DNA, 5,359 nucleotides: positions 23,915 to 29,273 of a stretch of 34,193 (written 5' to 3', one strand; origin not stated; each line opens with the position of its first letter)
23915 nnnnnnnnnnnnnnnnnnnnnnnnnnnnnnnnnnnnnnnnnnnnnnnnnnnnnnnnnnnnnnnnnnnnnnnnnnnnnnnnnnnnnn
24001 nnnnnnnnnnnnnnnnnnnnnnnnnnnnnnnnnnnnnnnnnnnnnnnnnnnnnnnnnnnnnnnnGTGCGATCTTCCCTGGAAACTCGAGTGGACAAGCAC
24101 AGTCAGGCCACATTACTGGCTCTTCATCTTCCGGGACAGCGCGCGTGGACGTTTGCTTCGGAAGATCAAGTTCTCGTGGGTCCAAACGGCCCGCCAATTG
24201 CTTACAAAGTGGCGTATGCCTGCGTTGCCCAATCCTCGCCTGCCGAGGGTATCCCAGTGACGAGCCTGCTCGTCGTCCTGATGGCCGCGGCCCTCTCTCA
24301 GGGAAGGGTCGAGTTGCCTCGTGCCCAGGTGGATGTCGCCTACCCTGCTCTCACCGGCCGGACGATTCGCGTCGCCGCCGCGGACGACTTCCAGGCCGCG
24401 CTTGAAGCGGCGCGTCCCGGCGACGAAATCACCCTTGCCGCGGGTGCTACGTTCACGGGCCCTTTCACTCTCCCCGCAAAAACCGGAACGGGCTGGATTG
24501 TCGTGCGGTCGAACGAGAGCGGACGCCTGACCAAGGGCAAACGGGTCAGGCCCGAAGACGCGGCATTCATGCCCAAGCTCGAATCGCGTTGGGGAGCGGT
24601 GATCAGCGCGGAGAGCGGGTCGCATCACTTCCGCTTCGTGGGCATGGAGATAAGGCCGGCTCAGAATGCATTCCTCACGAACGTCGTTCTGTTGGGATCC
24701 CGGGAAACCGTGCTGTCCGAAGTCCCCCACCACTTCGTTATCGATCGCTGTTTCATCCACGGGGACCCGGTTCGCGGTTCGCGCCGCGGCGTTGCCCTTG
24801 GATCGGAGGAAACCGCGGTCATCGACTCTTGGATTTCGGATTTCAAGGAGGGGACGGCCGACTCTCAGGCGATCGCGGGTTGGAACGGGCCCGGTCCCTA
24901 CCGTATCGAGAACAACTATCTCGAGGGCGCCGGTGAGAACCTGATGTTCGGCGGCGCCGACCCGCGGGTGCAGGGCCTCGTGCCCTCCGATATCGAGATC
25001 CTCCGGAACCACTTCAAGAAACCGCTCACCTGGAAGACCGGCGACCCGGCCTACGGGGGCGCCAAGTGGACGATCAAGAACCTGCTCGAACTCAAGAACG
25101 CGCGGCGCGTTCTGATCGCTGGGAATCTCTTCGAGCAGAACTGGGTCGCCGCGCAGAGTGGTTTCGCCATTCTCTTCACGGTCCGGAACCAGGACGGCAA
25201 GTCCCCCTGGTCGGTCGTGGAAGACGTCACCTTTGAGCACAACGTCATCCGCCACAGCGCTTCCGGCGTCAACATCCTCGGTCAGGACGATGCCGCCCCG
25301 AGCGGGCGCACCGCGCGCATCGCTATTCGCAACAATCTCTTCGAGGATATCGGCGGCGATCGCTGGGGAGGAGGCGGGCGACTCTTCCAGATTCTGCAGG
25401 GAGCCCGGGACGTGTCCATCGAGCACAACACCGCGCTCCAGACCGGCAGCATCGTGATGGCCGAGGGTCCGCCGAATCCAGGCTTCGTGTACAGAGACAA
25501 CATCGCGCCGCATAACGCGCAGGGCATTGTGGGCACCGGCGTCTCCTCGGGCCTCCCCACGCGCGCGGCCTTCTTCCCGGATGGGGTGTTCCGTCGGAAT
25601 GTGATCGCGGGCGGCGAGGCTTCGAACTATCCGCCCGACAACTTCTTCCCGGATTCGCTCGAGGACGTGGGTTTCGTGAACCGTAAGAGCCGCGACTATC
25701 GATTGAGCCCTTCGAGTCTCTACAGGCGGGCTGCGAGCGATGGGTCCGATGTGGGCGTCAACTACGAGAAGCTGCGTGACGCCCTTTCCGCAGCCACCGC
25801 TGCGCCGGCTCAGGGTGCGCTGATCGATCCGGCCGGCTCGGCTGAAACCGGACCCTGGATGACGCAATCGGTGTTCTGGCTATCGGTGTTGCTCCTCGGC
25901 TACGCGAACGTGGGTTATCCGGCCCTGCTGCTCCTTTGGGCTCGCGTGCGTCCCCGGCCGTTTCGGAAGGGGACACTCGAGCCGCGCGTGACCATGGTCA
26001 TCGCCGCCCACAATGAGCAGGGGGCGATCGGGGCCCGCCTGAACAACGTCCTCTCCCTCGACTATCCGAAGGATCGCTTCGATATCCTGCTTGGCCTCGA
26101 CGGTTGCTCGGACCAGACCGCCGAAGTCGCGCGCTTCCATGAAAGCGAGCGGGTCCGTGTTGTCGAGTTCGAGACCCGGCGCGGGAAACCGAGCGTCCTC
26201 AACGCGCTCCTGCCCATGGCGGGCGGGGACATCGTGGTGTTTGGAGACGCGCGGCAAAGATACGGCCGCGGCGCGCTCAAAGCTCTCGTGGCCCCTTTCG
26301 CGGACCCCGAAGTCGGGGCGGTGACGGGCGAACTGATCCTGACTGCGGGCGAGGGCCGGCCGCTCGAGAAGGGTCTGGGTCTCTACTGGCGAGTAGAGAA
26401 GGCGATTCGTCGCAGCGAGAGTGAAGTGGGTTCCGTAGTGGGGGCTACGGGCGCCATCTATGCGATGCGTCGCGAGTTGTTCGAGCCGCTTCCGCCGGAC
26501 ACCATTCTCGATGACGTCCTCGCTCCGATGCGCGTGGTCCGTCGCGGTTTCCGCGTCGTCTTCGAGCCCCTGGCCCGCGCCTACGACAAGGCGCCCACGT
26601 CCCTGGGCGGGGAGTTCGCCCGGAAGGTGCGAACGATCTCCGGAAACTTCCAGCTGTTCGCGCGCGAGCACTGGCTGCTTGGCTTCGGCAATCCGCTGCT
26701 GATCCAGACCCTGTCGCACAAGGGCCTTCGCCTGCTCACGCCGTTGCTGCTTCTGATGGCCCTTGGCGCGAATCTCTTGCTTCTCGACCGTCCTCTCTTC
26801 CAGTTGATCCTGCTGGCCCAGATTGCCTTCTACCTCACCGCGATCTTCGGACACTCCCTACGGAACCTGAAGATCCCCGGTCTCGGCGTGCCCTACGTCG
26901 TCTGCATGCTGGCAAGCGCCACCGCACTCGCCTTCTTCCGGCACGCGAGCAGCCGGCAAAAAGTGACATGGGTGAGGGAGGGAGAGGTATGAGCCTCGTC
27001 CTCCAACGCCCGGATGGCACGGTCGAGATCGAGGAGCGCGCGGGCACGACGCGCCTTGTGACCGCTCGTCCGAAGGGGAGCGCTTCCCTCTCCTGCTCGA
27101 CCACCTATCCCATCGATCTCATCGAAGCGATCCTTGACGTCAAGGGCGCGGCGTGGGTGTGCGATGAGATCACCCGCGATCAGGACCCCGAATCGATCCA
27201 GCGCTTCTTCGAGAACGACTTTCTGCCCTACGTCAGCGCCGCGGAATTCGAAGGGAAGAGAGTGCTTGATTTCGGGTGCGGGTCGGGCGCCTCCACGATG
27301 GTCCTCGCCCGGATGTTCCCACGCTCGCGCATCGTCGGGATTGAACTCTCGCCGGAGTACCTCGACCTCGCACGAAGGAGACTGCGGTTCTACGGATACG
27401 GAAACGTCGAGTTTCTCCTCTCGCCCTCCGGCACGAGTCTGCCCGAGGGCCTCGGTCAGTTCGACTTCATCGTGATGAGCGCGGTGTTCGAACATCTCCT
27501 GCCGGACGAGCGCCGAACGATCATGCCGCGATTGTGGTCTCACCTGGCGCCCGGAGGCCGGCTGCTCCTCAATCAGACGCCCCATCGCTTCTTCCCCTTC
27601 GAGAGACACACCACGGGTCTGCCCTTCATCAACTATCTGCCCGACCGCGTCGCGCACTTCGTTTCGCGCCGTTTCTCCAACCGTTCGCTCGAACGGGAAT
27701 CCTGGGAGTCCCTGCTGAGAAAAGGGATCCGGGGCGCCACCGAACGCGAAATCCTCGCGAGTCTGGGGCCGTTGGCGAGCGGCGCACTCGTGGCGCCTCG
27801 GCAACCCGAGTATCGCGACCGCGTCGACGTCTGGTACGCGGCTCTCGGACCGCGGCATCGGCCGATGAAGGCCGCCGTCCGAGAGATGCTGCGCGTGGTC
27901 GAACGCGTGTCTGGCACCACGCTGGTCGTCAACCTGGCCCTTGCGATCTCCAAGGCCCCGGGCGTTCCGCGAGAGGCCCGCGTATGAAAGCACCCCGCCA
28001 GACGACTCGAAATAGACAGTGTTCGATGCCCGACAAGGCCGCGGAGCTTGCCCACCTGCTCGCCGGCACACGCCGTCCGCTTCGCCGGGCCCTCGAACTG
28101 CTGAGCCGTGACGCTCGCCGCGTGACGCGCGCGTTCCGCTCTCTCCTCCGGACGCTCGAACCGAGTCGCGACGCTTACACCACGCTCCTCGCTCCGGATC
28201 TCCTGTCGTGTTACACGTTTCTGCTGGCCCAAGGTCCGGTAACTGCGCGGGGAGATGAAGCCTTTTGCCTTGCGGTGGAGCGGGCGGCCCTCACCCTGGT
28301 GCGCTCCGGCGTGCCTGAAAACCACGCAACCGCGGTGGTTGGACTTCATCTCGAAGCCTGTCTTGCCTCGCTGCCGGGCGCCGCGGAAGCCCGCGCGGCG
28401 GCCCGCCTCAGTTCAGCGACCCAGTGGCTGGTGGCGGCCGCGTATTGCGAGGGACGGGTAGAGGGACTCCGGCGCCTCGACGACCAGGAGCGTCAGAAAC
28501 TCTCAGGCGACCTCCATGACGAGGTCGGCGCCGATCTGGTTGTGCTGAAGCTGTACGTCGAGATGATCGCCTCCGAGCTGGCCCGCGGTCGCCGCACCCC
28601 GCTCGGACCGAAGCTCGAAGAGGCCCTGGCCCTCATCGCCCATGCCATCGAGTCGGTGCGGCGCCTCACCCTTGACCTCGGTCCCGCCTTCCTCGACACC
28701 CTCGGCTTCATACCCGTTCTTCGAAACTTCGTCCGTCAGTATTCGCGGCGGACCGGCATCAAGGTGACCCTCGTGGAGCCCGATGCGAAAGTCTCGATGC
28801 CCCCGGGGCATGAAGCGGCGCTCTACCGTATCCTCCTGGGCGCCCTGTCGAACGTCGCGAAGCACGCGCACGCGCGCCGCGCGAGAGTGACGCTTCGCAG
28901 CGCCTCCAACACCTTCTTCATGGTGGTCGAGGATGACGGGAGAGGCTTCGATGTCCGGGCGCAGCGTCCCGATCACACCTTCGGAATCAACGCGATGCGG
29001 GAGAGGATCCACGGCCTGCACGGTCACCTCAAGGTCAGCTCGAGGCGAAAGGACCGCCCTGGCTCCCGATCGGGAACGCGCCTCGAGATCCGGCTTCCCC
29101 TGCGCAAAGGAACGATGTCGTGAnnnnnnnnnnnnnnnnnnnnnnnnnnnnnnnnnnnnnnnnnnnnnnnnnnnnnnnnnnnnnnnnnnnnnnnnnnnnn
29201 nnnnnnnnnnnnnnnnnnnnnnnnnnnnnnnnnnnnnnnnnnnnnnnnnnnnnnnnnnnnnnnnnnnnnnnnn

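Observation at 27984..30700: Topologically 'inverted' two-component system: a histidine kinase without TM segments, coupled to a response regulator that runs through a TM-like helix into two CBM-like domains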

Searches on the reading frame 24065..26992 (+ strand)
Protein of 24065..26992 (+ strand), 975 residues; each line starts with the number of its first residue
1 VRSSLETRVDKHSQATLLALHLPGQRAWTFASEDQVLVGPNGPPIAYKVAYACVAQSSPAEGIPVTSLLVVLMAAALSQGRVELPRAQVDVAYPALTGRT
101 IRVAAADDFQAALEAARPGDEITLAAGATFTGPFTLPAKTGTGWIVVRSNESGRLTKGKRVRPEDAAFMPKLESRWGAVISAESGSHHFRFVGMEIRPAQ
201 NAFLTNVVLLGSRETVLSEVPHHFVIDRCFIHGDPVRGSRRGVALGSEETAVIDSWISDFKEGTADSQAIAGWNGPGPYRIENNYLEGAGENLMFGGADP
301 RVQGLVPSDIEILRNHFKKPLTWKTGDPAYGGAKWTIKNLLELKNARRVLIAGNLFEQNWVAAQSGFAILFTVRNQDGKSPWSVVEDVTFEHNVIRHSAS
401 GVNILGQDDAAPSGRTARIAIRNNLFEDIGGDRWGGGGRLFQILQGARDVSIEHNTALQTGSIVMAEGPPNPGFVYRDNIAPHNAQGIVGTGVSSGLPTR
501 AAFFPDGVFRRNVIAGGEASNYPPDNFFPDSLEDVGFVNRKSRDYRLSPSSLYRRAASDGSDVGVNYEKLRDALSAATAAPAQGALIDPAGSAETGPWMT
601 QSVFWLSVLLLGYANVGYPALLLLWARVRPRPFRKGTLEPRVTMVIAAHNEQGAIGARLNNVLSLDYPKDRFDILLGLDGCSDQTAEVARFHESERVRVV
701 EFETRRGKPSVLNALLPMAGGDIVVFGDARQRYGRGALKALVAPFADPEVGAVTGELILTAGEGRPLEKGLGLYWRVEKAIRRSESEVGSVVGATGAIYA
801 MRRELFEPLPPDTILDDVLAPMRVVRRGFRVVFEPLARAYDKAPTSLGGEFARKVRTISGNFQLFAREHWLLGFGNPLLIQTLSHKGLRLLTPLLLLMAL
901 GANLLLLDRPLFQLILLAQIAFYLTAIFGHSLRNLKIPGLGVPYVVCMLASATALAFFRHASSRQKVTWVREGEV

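Call 3: search_protein_families(library=pfam, proteins=[window:24065-26992:+], max_evalue=0.01)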
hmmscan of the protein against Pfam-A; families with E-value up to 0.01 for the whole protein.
window:24065-26992:+ (975 aa): 4 families
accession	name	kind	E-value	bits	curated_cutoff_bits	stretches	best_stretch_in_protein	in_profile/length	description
PF13641.12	Glyco_tranf_2_3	-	7.9e-16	59.2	27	1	640-857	1-227/230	Glycosyltransferase like family 2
PF00535.33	Glycos_transf_2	-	5.6e-15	56.1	23.3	1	644-807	2-165/168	Glycosyl transferase family 2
PF13632.12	Glyco_trans_2_3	-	1.4e-07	31.9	27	1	733-920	11-192/198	Glycosyl transferase family group 2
PF13506.12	Glyco_transf_21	-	0.00011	22.1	21.7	1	711-832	21-145/174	Glycosyl transferase family 21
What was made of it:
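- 24065..27987 (+): Conserved upstream partners: a large GT2 glycosyltransferase and a SAM methyltransferase. They precede the kinase in every related locus. Pfam in call 3.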

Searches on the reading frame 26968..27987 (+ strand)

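Call 3: search_protein_families(library=pfam, proteins=[window:26968-27987:+], max_evalue=0.01)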
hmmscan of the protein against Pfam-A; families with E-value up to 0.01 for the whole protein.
window:26968-27987:+ (339 aa): 16 families
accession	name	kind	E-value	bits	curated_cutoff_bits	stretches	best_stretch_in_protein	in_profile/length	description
PF13649.12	Methyltransf_25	-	2.5e-19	70.2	27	1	99-197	1-97/97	Methyltransferase domain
PF08242.18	Methyltransf_12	-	4e-18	66.4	30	1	100-199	1-98/98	Methyltransferase domain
PF08241.18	Methyltransf_11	-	3.8e-15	56.7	21.2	1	100-200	1-94/95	Methyltransferase domain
PF13847.12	Methyltransf_31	-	7.1e-15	55.4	27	1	95-202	3-110/145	Methyltransferase domain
PF13489.12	Methyltransf_23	-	6.1e-13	49.3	27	1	84-243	11-152/164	Methyltransferase domain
PF01135.25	PCMT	-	2.1e-09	37.9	20.3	1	95-201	73-171/210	Protein-L-isoaspartate(D-aspartate) O-methyltransferase (PCMT)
PF01209.24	Ubie_methyltran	-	6.2e-09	36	20.1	1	92-207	44-157/233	ubiE/COQ5 methyltransferase family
PF02353.26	CMAS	-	1.5e-06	28.2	27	1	95-203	62-166/273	Mycolic acid cyclopropane synthetase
PF05175.20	MTS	-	2.2e-05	24.6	23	1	95-177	31-111/170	Methyltransferase small domain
PF02390.23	Methyltransf_4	-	3.6e-05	23.7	24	1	98-152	4-58/173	Putative methyltransferase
PF13578.12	Methyltransf_24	-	0.00048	21.4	26.3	1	101-201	2-102/105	Methyltransferase domain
PF01739.24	CheR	-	0.0019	18.1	27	0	162-201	134-173/195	CheR methyltransferase, SAM binding domain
PF09445.16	Methyltransf_15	-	0.0043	17.1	22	1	97-144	2-47/165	RNA cap guanine-N2 methyltransferase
PF09243.16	Rsm22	-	0.0045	16.9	23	1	91-193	30-132/275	Mitochondrial small ribosomal subunit Rsm22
PF00891.24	Methyltransf_2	-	0.0069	16.2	22.3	0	97-201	64-164/210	O-methyltransferase domain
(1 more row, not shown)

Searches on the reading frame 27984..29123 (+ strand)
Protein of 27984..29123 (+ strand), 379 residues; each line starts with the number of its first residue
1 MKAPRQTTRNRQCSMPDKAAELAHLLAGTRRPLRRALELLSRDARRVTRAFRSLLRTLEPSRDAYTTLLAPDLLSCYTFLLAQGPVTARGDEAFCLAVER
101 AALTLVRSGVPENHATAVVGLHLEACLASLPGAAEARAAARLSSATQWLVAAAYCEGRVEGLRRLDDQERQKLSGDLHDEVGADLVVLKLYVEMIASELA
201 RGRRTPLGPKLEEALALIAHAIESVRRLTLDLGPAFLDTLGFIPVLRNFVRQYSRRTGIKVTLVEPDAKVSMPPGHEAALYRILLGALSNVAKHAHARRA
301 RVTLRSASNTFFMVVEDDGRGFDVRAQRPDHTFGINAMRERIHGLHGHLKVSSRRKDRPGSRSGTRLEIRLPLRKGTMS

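Call 3: search_protein_families(library=pfam, proteins=[window:27984-29123:+], max_evalue=0.01)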
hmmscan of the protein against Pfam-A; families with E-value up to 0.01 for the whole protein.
window:27984-29123:+ (379 aa): 3 families
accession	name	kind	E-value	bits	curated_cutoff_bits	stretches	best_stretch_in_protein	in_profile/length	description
PF02518.31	HATPase_c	-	3.4e-09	37.6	26.4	1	276-374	2-110/111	Histidine kinase-, DNA gyrase B-, and HSP90-like ATPase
PF07730.19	HisKA_3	-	1.3e-08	35.7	24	1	169-234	1-65/68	Histidine kinase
PF13581.12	HATPase_c_2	-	0.00047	20.6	27.4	1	287-331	39-89/127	Histidine kinase-like ATPase domain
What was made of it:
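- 27984..29123 (+): Soluble HisKA_3-type histidine kinase (379 aa). The N-terminal ~165 aa have no family match. Pfam HisKA_3 35.7 bits and HATPase_c 37.6 bits (call 3).
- Checked: HK 27984..29123 has HisKA_3 and HATPase_c above the Pfam cutoffs (call 3).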

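Call 4: search_protein_families(library=ncbifam, proteins=[window:27984-29123:+], max_evalue=0.01)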
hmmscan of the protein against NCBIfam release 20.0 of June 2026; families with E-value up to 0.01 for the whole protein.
window:27984-29123:+ (379 aa): 7 families
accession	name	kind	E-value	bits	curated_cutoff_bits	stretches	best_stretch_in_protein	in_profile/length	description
NF052443.1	SensHisKinMctS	equivalog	6.4e-36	123.7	700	1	167-373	248-448/457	two-component system sensor histidine kinase MctS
NF008649.0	PRK11644.1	equivalog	8.3e-24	84.2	408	1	166-374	300-497/499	signal transduction histidine-protein kinase/phosphatase UhpB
NF052531.1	Strep_LiaS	equivalog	6.9e-21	74.8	450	1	167-373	130-327/328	envelope stress sensor histidine kinase LiaS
NF007896.0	PRK10600.1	equivalog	5.2e-17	61.7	578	1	168-355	389-573/598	nitrate/nitrite two-component system sensor histidine kinase NarX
NF047786.1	his_kin_MadS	equivalog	9.4e-15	54.6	500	1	164-351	225-419/434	MadS family sensor histidine kinase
NF008184.0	PRK10935.1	equivalog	2.6e-13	49.5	553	1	169-374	363-560/565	nitrate/nitrite two-component system sensor histidine kinase NarQ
NF047322.1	HK_morpho_MacS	equivalog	4.6e-07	29.4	300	1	168-372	181-367/367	MacS family sensor histidine kinase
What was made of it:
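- Closest known: NarL/FixJ. Different: All NCBIfam equivalog scores are below their cutoffs (call 4).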

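Call 52: search_solved_structures(query=window:27984-29123:+, max_evalue=0.01)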
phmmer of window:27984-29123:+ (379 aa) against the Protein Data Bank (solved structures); distinct sequences matched with E-value up to 0.01: 7.
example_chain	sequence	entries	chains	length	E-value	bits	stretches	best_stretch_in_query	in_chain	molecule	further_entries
4gt8_A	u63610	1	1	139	2.3e-09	40.1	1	251-375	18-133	Sensor protein vraS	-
3gig_A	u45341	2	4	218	4.2e-05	26.1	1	164-354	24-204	Sensor histidine kinase desK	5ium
7ssj_A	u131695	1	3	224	4.5e-05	26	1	164-354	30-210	Sensor histidine kinase DesK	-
3ehf_A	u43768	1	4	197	7e-05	25.3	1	168-354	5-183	Sensor kinase (YocF protein)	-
3gie_A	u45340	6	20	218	0.00051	22.5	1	168-354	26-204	Sensor histidine kinase desK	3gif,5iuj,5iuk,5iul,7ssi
3ehh_A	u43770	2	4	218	0.0012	21.3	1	168-354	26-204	Sensor kinase (YocF protein)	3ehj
3ehg_A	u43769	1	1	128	0.0052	19.2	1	278-354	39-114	Sensor kinase (YocF protein)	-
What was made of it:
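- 27984..29123 (+): PDB sequence hits are VraS and DesK (call 52).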
